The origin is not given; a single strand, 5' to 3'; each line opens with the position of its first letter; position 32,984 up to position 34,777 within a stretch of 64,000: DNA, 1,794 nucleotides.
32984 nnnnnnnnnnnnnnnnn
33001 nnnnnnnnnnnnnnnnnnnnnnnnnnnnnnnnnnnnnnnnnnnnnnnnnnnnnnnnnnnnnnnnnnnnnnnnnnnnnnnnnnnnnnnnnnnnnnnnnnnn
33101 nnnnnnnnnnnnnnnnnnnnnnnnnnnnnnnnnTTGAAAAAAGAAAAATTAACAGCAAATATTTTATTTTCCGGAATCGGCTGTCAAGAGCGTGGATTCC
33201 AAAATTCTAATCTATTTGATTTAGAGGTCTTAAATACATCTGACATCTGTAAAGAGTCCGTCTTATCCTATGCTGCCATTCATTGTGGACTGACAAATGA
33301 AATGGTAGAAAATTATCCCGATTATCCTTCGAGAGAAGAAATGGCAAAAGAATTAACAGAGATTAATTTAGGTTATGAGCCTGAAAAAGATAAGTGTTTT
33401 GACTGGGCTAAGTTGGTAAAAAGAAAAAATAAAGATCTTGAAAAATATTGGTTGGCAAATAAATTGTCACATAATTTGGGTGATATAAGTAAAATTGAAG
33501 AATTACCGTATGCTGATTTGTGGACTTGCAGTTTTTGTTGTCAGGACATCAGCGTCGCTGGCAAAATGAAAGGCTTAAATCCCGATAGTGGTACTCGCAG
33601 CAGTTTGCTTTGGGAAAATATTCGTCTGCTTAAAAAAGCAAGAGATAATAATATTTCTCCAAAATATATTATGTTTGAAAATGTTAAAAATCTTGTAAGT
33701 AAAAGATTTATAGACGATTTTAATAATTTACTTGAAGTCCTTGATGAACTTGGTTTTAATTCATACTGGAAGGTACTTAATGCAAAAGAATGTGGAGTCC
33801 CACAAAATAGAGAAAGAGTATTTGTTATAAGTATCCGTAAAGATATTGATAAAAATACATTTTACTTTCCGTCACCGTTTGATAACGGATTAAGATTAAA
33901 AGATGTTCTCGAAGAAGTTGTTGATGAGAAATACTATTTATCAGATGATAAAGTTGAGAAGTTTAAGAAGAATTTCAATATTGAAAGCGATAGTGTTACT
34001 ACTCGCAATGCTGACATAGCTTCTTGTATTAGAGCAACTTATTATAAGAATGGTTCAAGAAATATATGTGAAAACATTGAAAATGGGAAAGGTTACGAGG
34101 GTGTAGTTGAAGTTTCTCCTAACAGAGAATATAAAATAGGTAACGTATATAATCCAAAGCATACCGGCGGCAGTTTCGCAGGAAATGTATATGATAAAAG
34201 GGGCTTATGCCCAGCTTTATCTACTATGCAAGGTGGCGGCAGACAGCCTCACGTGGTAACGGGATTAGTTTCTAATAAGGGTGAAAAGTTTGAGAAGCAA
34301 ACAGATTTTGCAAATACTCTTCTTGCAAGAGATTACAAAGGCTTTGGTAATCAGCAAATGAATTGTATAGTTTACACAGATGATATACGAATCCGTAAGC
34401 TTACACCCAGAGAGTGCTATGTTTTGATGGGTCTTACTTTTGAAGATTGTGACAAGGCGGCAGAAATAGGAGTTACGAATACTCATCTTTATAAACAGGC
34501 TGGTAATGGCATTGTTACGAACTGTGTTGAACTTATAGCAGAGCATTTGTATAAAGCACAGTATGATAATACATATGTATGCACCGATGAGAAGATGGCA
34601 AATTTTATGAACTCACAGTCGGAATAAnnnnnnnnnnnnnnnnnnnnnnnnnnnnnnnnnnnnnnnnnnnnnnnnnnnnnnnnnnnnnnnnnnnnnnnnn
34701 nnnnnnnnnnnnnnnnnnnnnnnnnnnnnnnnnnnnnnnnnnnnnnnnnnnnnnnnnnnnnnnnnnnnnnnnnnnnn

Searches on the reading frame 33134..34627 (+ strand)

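Call 22: search_protein_families(library=phrogs, proteins=[window:33134-34627:+], max_evalue=0.001)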
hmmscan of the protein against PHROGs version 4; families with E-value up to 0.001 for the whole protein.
window:33134-34627:+ (497 aa): 10 families
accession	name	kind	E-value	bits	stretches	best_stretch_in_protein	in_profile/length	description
phrog_116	-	other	3.5e-68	231.6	1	113-475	254-492/779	DNA methyltransferase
phrog_363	-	other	1.7e-30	107.3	1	98-237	87-217/327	DNA methyltransferase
phrog_17284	-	unknown function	4e-13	50.2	1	414-479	152-217/245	-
phrog_16427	-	other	4.6e-13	50.4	1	407-479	105-175/235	DNA methyltransferase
phrog_26324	-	other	5.3e-13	50.4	1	349-473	65-204/210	DNA methyltransferase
phrog_36001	-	unknown function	7.6e-08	32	1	173-242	500-569/715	-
phrog_8411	-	unknown function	2e-06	28.7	1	407-458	155-205/206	-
phrog_16528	-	other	4.8e-06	27.3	1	387-475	141-220/236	DNA methyltransferase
phrog_32758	-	other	1.8e-05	25.5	1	198-233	7-42/154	DNA methyltransferase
phrog_5999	-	other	6.6e-05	23.9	1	79-162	17-103/109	DNA methyltransferase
